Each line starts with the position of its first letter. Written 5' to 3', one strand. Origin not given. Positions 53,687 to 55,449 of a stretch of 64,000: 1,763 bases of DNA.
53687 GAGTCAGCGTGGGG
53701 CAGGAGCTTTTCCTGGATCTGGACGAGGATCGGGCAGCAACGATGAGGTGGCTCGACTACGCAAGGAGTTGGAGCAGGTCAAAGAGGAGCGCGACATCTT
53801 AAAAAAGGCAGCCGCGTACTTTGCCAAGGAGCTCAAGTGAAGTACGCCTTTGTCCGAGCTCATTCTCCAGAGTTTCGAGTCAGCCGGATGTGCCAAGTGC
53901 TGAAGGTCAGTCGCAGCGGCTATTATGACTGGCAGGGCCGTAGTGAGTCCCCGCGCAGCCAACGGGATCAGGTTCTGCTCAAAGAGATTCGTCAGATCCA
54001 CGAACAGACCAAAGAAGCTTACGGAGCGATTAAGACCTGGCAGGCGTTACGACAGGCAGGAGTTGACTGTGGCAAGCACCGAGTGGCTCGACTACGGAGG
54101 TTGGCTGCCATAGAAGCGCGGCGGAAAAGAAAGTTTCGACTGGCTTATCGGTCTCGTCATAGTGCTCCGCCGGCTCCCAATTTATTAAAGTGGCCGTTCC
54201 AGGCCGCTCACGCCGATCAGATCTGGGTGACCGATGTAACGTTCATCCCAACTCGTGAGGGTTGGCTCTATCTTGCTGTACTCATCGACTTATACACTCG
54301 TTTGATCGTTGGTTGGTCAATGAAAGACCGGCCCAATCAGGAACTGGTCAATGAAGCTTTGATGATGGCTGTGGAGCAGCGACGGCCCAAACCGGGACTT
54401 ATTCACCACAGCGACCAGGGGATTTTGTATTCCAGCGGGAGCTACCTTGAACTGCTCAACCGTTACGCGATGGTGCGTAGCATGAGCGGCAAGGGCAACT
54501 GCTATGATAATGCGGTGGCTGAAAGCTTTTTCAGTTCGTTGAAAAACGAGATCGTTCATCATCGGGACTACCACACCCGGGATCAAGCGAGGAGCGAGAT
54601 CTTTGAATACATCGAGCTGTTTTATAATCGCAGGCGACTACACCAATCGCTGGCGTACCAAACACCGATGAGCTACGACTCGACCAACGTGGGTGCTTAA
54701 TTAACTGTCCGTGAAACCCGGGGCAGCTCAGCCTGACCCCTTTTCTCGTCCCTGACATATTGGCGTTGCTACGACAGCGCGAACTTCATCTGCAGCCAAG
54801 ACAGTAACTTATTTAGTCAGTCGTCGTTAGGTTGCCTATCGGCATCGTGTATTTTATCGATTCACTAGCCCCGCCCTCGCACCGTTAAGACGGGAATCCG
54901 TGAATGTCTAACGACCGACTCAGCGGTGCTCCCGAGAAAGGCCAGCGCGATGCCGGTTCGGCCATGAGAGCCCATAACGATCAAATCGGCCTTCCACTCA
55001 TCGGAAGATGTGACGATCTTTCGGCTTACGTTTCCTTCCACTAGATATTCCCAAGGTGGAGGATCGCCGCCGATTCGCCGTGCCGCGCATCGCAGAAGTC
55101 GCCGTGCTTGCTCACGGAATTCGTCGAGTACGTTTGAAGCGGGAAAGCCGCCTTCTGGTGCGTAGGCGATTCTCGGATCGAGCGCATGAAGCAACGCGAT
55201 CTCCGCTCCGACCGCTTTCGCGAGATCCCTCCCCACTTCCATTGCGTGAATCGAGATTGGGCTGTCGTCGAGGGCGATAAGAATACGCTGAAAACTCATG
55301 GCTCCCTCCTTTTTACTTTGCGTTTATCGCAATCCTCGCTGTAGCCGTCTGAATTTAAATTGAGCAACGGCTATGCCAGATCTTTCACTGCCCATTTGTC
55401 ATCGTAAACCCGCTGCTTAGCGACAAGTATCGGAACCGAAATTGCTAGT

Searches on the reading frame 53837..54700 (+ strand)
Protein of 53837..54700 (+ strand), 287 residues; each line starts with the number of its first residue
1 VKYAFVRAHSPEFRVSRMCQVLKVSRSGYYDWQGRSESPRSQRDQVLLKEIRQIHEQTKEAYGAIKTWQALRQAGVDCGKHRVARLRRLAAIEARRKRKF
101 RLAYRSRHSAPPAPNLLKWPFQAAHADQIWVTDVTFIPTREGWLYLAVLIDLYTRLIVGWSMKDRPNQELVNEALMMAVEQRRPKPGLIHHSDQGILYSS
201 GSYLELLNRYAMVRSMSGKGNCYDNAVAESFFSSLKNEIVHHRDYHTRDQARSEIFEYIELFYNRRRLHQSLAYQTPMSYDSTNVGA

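Call 7: search_protein_families(library=pfam, proteins=[window:53837-54700:+], max_evalue=0.01)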
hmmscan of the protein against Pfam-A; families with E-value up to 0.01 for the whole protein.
window:53837-54700:+ (287 aa): 5 families
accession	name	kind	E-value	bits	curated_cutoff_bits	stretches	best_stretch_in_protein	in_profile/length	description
PF00665.32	rve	-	3.5e-24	85.4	32.6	1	125-222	3-102/102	Integrase core domain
PF13333.12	rve_2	-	2.5e-14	53.6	22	1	229-282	1-53/56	Integrase core domain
PF13276.12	HTH_21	-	5e-13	49.5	28.1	1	43-100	2-60/60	HTH-like domain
PF13683.12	rve_3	-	2.8e-11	43.4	26.5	1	215-277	6-67/67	Integrase core domain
PF13610.12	DDE_Tnp_IS240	-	0.0021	18.7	27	1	130-255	4-126/139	DDE domain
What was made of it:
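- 53482..54730 (+): IS3-family insertion sequence, 1249 bp. It has IRs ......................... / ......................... and an A7G slippery site at about 53806-53813. orfA carries an extra G near 53624. Pfam rve/HTH_21 (call 7).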

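Call 37: search_protein_families(library=ncbifam, proteins=[window:53837-54700:+], max_evalue=0.01)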
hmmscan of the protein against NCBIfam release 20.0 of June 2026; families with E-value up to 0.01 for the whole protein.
window:53837-54700:+ (287 aa): 2 families
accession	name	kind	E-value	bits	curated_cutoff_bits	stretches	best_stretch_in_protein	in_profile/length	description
NF033516.0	transpos_IS3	equivalog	1.1e-101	340.7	160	1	2-280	90-368/369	IS3 family transposase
NF033577.2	transpos_IS481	equivalog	6.7e-20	71.8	224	1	4-279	4-282/284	IS481 family transposase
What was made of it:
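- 53482..54730 (+): NCBIfam transpos_IS3 E 1e-101 (call 37).
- On IS3 family: NF033516 E 1e-101 (call 37).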

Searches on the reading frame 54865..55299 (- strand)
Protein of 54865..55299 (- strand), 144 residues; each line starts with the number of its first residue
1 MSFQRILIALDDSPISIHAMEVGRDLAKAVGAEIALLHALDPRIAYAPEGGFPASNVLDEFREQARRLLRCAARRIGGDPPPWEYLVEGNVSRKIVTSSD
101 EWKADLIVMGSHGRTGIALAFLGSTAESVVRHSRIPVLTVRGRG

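Call 7: search_protein_families(library=pfam, proteins=[window:54865-55299:-], max_evalue=0.01)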
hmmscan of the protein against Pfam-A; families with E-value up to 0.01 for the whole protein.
window:54865-55299:- (144 aa): 1 family
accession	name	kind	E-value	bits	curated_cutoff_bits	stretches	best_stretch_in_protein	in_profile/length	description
PF00582.32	Usp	-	3.5e-29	102.6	24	1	3-141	2-141/141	Universal stress protein family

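Call 13: find_encoding_contigs(protein=window:54865-55299:-, flank=10000, max_places=6)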
Protein window:54865-55299:- (144 aa): no gene with exactly this product is on record in the collection.
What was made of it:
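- Tried and rejected: Exact look-up of the window's Usp protein: not on record (call 13).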

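Call 53: find_homologous_proteins(query=window:54865-55299:-, max_evalue=1e-20)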
Query window:54865-55299:- (144 aa): 32 proteins with E <= 1e-20 among 1091 candidates.
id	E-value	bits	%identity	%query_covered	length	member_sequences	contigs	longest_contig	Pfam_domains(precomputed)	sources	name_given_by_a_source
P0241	1.2e-85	303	97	100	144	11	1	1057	PF00582.33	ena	-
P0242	3.8e-62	226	75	99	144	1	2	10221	PF00582.33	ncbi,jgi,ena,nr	ncbi:MAG TPA: universal stress protein [Terriglobales bacterium]|jgi:nucleotide-binding universal st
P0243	5.4e-61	223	72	98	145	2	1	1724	PF00582.33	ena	-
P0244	8.9e-61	222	72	99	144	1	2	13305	PF00582.33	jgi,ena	-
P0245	3.6e-60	220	70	99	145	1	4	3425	PF00582.33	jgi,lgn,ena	-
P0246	5.1e-59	216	68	99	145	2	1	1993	PF00582.33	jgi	jgi:nucleotide-binding universal stress UspA family protein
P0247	6.3e-59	216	68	98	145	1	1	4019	PF00582.33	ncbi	-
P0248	2.5e-58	214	68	99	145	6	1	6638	PF00582.33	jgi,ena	-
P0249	1.2e-57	212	68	98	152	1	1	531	PF00582.33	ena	-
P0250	1.2e-57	212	66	97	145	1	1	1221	PF00582.33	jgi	jgi:nucleotide-binding universal stress UspA family protein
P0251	1.5e-57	211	69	98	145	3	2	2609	PF00582.33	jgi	jgi:nucleotide-binding universal stress UspA family protein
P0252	5.8e-57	210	67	98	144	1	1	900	PF00582.33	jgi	jgi:nucleotide-binding universal stress UspA family protein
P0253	7.8e-57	209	66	98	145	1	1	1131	PF00582.33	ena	-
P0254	2.6e-56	207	63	98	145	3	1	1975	PF00582.33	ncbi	-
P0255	3.0e-56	207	67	99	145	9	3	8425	PF00582.33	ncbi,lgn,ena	-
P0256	4.5e-56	207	65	98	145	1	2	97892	PF00582.33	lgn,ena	-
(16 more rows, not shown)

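Call 54: find_encoding_contigs(protein=P0242, flank=6000, max_places=2)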
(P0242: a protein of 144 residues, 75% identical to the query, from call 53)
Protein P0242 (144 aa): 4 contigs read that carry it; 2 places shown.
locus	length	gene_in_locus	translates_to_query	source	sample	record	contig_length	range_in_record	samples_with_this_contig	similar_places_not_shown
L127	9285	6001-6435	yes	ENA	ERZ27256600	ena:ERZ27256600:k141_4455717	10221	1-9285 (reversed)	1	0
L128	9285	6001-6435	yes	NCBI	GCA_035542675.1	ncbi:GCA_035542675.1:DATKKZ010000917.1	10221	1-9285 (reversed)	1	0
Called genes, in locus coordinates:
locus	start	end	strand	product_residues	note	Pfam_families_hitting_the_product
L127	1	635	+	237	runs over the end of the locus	PF00528:BPD_transp_1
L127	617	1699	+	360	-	PF00005:ABC_tran, PF13304:AAA_21 (faint), PF03459:TOBE (weak)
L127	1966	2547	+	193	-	PF00691:OmpA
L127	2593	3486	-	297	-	PF00582:Usp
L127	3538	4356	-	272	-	-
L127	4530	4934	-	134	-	PF07843:DUF1634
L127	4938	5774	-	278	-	PF01925:TauE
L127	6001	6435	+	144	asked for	PF00582:Usp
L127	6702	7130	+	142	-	PF01842:ACT (weak)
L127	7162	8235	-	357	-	PF05145:AbrB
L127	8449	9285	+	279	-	PF04909:Amidohydro_2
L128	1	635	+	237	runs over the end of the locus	PF00528:BPD_transp_1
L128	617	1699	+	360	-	PF00005:ABC_tran, PF13304:AAA_21 (faint), PF03459:TOBE (weak)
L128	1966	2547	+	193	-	PF00691:OmpA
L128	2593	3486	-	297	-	PF00582:Usp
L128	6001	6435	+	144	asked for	PF00582:Usp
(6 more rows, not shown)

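Call 55: find_encoding_contigs(protein=P0244, flank=6000, max_places=2)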
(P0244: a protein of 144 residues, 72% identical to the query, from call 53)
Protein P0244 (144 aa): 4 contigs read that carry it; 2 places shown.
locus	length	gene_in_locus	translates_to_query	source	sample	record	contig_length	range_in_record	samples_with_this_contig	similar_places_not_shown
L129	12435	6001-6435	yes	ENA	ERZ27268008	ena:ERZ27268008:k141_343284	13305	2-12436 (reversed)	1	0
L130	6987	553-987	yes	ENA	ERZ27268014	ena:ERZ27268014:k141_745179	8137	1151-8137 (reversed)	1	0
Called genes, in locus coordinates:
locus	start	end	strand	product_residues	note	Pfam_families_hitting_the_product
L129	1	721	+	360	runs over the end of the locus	PF04909:Amidohydro_2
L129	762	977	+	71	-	PF02775:TPP_enzyme_C (weak)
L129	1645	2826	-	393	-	PF10129:OpgC_C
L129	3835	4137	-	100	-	-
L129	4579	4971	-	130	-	PF07843:DUF1634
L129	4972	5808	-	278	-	PF01925:TauE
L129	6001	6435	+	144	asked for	PF00582:Usp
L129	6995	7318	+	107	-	PF05973:Gp49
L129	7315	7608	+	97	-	PF13744:HTH_37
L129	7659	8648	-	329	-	PF09084:NMT1, PF13379:NMT1_2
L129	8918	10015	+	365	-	PF01547:SBP_bac_1, PF13416:SBP_bac_8, PF13343:SBP_bac_6, PF13531:SBP_bac_11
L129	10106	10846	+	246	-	PF00355:Rieske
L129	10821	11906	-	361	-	PF02826:2-Hacid_dh_C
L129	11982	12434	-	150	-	?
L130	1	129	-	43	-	?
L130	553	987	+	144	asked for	PF00582:Usp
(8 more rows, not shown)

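Call 56: find_encoding_contigs(protein=P0256, flank=6000, max_places=2)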
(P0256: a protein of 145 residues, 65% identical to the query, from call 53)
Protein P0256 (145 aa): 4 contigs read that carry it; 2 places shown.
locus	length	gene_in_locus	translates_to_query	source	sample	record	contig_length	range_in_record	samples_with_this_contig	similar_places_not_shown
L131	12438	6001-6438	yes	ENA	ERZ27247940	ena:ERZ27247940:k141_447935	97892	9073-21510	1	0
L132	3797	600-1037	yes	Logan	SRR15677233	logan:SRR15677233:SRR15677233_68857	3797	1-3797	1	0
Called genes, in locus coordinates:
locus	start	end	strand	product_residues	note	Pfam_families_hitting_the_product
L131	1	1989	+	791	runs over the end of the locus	PF13493:DUF4118, PF00989:PAS, PF08448:PAS_4, PF13188:PAS_8, PF13426:PAS_9, PF08447:PAS_3, PF13426:PAS_9, PF00512:HisKA, +2 more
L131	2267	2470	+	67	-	PF10771:DUF2582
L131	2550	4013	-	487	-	PF00682:HMGL-like (weak), PF02436:PYC_OADA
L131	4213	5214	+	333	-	PF00710:Asparaginase, PF17763:Asparaginase_C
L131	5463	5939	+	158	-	PF26390:MamS_MamX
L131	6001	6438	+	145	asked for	PF00582:Usp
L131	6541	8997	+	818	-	PF00690:Cation_ATPase_N, PF00122:E1-E2_ATPase, PF00702:Hydrolase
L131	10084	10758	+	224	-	-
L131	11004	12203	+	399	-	PF07883:Cupin_2 (weak)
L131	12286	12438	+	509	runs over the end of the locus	PF01869:BcrAD_BadFG (weak), PF06277:EutA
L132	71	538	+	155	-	PF26390:MamS_MamX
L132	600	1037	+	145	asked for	PF00582:Usp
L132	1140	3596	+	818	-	PF00690:Cation_ATPase_N, PF00122:E1-E2_ATPase, PF00702:Hydrolase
